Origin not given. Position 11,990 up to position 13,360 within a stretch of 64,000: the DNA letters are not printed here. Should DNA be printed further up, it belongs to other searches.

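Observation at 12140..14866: PhnW-like aminotransferase, CDP-alcohol phosphatidyltransferase and flippase-like protein: possible unusual head-group (phosphono- or amino-lipid) module convergent on the lipid operon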

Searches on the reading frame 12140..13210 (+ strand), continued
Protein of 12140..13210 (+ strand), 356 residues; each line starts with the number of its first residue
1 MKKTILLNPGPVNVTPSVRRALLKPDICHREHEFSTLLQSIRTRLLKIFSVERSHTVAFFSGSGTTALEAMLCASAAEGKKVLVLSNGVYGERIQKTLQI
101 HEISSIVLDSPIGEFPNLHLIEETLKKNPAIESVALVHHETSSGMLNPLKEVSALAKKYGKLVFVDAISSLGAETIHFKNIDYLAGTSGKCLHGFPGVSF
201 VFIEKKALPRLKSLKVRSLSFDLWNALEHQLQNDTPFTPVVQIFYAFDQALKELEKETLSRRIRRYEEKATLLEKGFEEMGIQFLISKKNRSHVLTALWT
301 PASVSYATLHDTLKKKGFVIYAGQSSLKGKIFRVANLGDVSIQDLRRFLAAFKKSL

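Call 30: search_protein_families(library=ncbifam, proteins=[L005:2022-2648:-, L005:7156-8196:-, L005:8156-8905:-, L005:3759-5555:+], max_evalue=0.001)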
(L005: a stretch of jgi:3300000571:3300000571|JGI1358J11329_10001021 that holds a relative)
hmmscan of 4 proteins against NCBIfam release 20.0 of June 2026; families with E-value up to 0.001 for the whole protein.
L005:2022-2648:- (208 aa): 5 families
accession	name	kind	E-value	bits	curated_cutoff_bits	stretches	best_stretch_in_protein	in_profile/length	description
NF040950.1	archin_ph_syn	equivalog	2.3e-16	60.2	180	1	16-127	15-122/191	archaetidylinositol phosphate synthase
NF041135.1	IPPtranDIPPsyn_Thcocales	equivalog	7.9e-16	58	580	1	7-188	234-399/419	bifunctional L-myo-inositol-1-phosphate cytidylyltransferase/CDP-L-myo-inositol myo-inositolphosphotransferase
NF045883.1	PIPSynth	equivalog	5.5e-13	49.1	170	1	9-135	4-131/197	phosphatidylinositol phosphate synthase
TIGR00473.1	pssA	equivalog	4.4e-07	30.1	107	1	31-103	1-69/153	CDP-diacylglycerol--serine O-phosphatidyltransferase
NF052561.1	PIPSynBT1523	equivalog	1.6e-05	24.7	350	1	16-99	16-106/232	hypothetical protein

L005:7156-8196:- (346 aa): 1 family
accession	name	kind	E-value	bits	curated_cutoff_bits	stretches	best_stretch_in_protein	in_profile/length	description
TIGR03476.1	HpnL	subfamily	1.8e-42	145.8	195.65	1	15-331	2-314/318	putative membrane protein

L005:8156-8905:- (249 aa): 3 families
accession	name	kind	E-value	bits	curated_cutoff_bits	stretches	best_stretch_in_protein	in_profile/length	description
NF052437.1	MPhHdxlPhnYGIM8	equivalog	1.9e-47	161.9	500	1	4-234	8-234/260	methylphosphonate hydroxylase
TIGR02408.1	ectoine_ThpD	equivalog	9.2e-09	35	336.5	0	2-155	18-170/277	ectoine hydroxylase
TIGR01762.1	chlorin-enz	subfamily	1.4e-08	34.4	226.3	1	4-155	6-158/288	chlorinating enzyme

L005:3759-5555:+ (598 aa): 32 families (the best 25 are shown)
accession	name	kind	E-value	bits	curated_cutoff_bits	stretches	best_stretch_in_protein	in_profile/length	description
TIGR03301.1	PhnW-AepZ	equivalog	1.5e-95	320.6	360.8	1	6-353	1-354/355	2-aminoethylphosphonate aminotransferase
NF010006.0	PRK13479.1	equivalog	1.9e-73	247.7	296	1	3-354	4-361/369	2-aminoethylphosphonate--pyruvate transaminase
TIGR02326.1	transamin_PhnW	equivalog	2.4e-71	240.8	400.8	1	3-353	2-359/363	2-aminoethylphosphonate--pyruvate transaminase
NF046070.1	PyrdoxPyrvTramin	equivalog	5.2e-41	140.7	600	1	4-338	5-347/369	pyridoxamine--pyruvate transaminase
NF045640.1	AspGlyoxATaseBhcA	equivalog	1.1e-32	113.4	650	1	7-339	7-349/395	L-aspartate--glyoxylate aminotransferase BhcA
NF038362.1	Sden_1164_fam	equivalog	9.9e-18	64.6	300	1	364-597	4-258/266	Sden_1164 family protein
TIGR03992.1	Arch_glmU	subfamily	2e-17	63.2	292.1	1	363-584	2-214/393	bifunctional sugar-1-phosphate nucleotidylyltransferase/acetyltransferase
NF041313.1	UDPGP_AglF_Halo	equivalog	2.8e-15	56.4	400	1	363-595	2-232/234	UTP--glucose-1-phosphate uridylyltransferase AglF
NF045665.1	NTPtran_DVU1551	equivalog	5.4e-12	45.4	315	1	363-461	2-90/359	DVU_1551 family NTP transferase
NF041135.1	IPPtranDIPPsyn_Thcocales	equivalog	3.2e-11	42.9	580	1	363-595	2-215/419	bifunctional L-myo-inositol-1-phosphate cytidylyltransferase/CDP-L-myo-inositol myo-inositolphosphotransferase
NF041173.1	Sug_nt_acttase_Thmprot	equivalog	4.7e-11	42.3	600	1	364-584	3-214/405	bifunctional sugar-1-phosphate nucleotidylyltransferase/acetyltransferase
TIGR01173.1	glmU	equivalog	7.6e-09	34.9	366.85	1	364-486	3-120/452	bifunctional UDP-N-acetylglucosamine diphosphorylase/glucosamine-1-phosphate N-acetyltransferase GlmU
TIGR03310.1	matur_MocA_YgfJ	equivalog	1.9e-08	34.5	186.45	1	364-486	2-119/188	molybdenum cofactor cytidylyltransferase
TIGR01208.1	rmlA_long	equivalog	1.5e-07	30.7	320.25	1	364-441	2-80/353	glucose-1-phosphate thymidylyltransferase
TIGR01364.1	serC_1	equivalog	2.3e-07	30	443.6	1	28-279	36-280/358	phosphoserine transaminase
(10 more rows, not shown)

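Call 32: find_related_loci(query=A1, collection=genome_contigs, flank=10000)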
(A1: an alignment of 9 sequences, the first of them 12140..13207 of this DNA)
Query A1 (356 aa) in genome_contigs; peptide patterns used: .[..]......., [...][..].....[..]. (x = any residue, [..] = any of these).
600 stretches matched a pattern (row limit reached: there are more); 586 encode a relative of the query (tblastn E <= 1e-3); the best 80 are kept; 80 distinct loci.
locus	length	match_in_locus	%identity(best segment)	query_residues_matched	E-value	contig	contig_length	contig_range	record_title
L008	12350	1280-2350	61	1-356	1e-144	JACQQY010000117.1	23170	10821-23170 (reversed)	MAG: Candidatus Omnitrophota bacterium isolate NC_groundwater_1345_Ag_S-0.2um_53_61 S_p2_S4_coassembly_k141_3591814, who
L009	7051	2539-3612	61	1-356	1e-141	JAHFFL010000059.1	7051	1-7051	MAG: Candidatus Omnitrophota bacterium isolate nzgw291 NODE_18941_length_7052_cov_3.147165, whole genome shotgun sequenc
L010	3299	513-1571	60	2-352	1e-143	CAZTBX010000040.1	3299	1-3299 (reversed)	MAG TPA_asm: uncultured Planctomycetia bacterium isolate binchicken_co203_12 genome assembly, contig: k141_715441, whole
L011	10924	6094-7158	58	2-356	2e-137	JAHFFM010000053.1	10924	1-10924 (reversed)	MAG: Candidatus Omnitrophota bacterium isolate nzgw292 NODE_8921_length_10925_cov_4.174472, whole genome shotgun sequenc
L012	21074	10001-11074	50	1-356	8e-118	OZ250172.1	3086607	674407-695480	MAG: Nitrospinaceae bacterium isolate cd866322-5d00-4b03-892d-fccb04dfdca5 genome assembly, chromosome: 1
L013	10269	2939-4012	50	1-356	4e-117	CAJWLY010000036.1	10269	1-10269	MAG TPA_asm: uncultured Nitrospinaceae bacterium isolate ERR599060_bin.7_MetaBAT_v2.12.1_MAG genome assembly, contig: NO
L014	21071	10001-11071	52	1-355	2e-116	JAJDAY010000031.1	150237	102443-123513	MAG: Nitrospinaceae bacterium isolate OFTM181 OFTM181_30, whole genome shotgun sequence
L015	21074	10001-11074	49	1-356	2e-116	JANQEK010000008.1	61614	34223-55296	MAG: Nitrospinaceae bacterium isolate PL23a_bin.2 k99_5141523, whole genome shotgun sequence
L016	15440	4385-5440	54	2-355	3e-116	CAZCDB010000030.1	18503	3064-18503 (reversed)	MAG TPA_asm: uncultured Planctomycetia bacterium isolate SRP150892_co2_175 genome assembly, contig: NODE_4221_length_185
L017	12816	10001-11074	50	1-356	6e-115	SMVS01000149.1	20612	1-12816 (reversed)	MAG: Nitrospina sp. isolate N074bin53 k141_1981865, whole genome shotgun sequence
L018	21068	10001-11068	49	1-356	1e-114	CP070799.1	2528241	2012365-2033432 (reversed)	MAG: Nitrospinaceae bacterium isolate bin1391 chromosome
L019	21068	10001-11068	50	3-356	2e-114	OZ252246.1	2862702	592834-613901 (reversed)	MAG: Nitrospinales bacterium isolate 09764799-6df8-48cc-ac82-a3f7e3b0517f genome assembly, chromosome: 1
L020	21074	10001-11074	50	1-356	1e-112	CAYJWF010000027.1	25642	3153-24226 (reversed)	MAG TPA_asm: uncultured Planctomycetia bacterium isolate ERP125453_co1_501 genome assembly, contig: NODE_1696_length_256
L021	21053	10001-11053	49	1-349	1e-112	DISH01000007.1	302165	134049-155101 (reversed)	MAG TPA_asm: Candidatus Omnitrophica bacterium UBA6215 UBA6215_contig_1665, whole genome shotgun sequence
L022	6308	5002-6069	49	1-356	2e-112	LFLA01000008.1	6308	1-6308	MAG: Nitrospina sp. LS_NOB contig40495, whole genome shotgun sequence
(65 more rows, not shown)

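Call 34: search_solved_structures(query=window:12140-13207:+, max_evalue=1e-10, show_alignments=2)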
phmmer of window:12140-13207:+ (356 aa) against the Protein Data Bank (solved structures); distinct sequences matched with E-value up to 1e-10: 35.
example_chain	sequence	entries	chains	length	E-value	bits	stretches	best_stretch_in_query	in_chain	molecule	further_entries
9kk8_A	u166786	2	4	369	1.5e-57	198.2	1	4-355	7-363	2-aminoethylphosphonate--pyruvate transaminase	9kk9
6pd1_A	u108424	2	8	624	3.1e-57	197.2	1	2-354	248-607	Nucleotidyl transferase/aminotransferase, class V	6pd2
9kka_A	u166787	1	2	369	1.1e-56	195.5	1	4-355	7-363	2-aminoethylphosphonate--pyruvate transaminase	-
1m32_A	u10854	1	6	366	6.1e-56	193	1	4-354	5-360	2-aminoethylphosphonate-pyruvate aminotransferase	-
7e7g_A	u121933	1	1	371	6.8e-50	173.1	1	4-354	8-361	2-aminoethylphosphonate--pyruvate transaminase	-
2dr1_A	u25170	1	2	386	7.4e-46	159.8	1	6-350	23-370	386aa long hypothetical serine aminotransferase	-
2yri_A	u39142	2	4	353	1e-34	123.2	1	5-352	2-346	Aminotransferase, class V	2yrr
1vjo_A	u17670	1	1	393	3.2e-32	115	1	4-341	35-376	alanine--glyoxylate aminotransferase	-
1iug_A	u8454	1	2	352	1.1e-30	110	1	6-339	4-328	putative aspartate aminotransferase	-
3zrp_A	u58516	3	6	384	3.4e-29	105.1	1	5-344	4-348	SERINE-PYRUVATE AMINOTRANSFERASE (AGXT)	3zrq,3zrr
9os7_A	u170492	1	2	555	7.5e-29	103.9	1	5-354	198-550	Methionine--tRNA ligase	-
6mfb_A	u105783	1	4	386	4.9e-27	98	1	4-356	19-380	Serine--pyruvate aminotransferase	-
2z9u_A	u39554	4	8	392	1.1e-26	96.8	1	5-340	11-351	Aspartate aminotransferase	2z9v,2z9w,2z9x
3kgw_A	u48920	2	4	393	2.2e-26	95.8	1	4-351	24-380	Alanine-glyoxylate aminotransferase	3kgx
2ch1_A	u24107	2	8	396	2.8e-26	95.5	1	4-356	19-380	3-HYDROXYKYNURENINE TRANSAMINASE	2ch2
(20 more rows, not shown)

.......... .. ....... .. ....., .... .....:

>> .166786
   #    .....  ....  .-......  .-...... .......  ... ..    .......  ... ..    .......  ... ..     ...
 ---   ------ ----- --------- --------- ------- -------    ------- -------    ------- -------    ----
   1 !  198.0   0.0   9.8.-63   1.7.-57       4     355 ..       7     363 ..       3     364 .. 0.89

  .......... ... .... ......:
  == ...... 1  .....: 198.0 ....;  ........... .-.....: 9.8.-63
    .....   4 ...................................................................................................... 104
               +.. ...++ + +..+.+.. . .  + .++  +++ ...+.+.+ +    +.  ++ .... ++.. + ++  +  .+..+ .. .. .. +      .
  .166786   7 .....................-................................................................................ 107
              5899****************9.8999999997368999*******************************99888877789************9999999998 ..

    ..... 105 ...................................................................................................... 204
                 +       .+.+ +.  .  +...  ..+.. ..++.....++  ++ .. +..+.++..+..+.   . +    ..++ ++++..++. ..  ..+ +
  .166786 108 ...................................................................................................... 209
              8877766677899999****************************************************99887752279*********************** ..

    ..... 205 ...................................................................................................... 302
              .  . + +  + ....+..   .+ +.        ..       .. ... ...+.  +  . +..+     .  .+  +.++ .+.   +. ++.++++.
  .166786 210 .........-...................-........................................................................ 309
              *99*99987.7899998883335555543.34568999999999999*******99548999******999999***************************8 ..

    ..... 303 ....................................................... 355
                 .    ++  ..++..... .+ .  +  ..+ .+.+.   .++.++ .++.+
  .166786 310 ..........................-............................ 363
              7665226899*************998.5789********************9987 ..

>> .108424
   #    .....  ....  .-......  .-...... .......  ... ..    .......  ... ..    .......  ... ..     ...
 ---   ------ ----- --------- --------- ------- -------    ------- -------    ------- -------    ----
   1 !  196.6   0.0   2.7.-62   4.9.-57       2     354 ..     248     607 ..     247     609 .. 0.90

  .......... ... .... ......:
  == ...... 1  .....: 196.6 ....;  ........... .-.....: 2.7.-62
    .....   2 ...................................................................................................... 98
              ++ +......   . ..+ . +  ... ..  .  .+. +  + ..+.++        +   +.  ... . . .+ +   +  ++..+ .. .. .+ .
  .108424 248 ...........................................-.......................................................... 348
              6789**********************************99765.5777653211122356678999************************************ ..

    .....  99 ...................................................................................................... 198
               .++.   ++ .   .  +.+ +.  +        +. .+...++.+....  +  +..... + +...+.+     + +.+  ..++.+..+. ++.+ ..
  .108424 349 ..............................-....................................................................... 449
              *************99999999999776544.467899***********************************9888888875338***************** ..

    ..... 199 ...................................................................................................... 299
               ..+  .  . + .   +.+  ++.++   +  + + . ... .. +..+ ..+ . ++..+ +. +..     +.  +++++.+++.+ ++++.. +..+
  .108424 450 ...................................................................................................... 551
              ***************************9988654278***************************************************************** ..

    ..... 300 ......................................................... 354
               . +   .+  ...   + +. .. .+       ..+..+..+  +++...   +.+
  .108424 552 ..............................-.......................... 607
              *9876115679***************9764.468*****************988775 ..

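Call 40: search_protein_families(library=pfam, proteins=[L011:5309-6079:+, L011:8801-9718:-, L011:9816-10841:-, L011:3824-5098:-, L011:2453-3757:-, L011:1581-2456:-, L008:3750-4616:-, L008:5363-6604:-, L008:7991-9052:-, L009:5753-7039:-], max_evalue=0.001)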
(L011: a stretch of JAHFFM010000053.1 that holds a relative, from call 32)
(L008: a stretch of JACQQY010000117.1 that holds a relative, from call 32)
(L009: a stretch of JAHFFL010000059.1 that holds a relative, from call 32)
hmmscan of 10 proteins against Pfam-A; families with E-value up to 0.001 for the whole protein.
L011:5309-6079:+ (256 aa): 1 family
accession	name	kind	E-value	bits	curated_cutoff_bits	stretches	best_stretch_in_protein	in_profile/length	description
PF02673.24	BacA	-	4.4e-73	246.6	33.4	1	7-250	2-257/257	Bacitracin resistance protein BacA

L011:8801-9718:- (305 aa): 0 families

L011:9816-10841:- (341 aa): 0 families

L011:3824-5098:- (424 aa): 2 families
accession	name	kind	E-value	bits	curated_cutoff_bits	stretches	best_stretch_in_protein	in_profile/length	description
PF02836.23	Glyco_hydro_2_C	-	2e-09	37.5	21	1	37-204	7-170/302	Glycosyl hydrolases family 2, TIM barrel domain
PF14488.12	DUF4434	-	0.00023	21.2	30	1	85-201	66-185/283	Domain of unknown function (DUF4434)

L011:2453-3757:- (434 aa): 1 family
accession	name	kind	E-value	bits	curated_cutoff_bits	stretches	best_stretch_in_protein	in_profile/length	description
PF04055.27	Radical_SAM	-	6.7e-15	56.1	29.5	1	191-363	1-163/166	Radical SAM superfamily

L011:1581-2456:- (291 aa): 1 family
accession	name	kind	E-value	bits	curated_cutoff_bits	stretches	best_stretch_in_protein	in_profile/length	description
PF05057.20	DUF676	-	4.1e-06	26.9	20.3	0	122-166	53-97/217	Putative serine esterase (DUF676)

L008:3750-4616:- (288 aa): 4 families
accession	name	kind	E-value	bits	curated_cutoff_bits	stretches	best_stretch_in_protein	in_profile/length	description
PF01436.27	NHL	-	1.1e-08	35.1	20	0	212-235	1-24/28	NHL repeat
PF01731.26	Arylesterase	-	5e-07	30.3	21.3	0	126-159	52-86/86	Arylesterase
PF08450.18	SGL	-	6.8e-05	23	26.3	1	81-244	43-215/246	SMP-30/Gluconolactonase/LRE-like region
PF24684.1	Vgb_lyase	-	0.00072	18.9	50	0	132-237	185-288/290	Virginiamycin B lyase family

L008:5363-6604:- (413 aa): 7 families
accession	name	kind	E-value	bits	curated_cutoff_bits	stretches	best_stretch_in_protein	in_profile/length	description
PF17785.7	PUA_3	-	4.4e-15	55.7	22.6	1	23-84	1-63/64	PUA-like domain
PF10672.15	Methyltrans_SAM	-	5.2e-15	55.9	27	1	191-369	81-256/286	S-adenosylmethionine-dependent methyltransferase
PF13847.12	Methyltransf_31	-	1.5e-12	47.8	27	1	236-369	6-127/145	Methyltransferase domain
PF09445.16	Methyltransf_15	-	2.2e-09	37.5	22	1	237-314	4-80/165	RNA cap guanine-N2 methyltransferase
PF13649.12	Methyltransf_25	-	3.7e-06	28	27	1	237-311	1-70/97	Methyltransferase domain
PF05175.20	MTS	-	3.3e-05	24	23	1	233-350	31-139/170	Methyltransferase small domain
PF03602.21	Cons_hypoth95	-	0.00012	22.3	24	1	235-319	43-126/182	Conserved hypothetical protein 95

L008:7991-9052:- (353 aa): 1 family
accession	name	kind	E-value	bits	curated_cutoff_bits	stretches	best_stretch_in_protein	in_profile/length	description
PF03773.19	ArsP_1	-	4.7e-35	121.6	32.3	1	56-348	9-291/294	Predicted permease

L009:5753-7039:- (428 aa): 1 family
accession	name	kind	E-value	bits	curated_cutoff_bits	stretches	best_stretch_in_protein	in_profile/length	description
PF07690.21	MFS_1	-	1e-21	77.7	33.4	2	32-378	2-347/347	Major Facilitator Superfamily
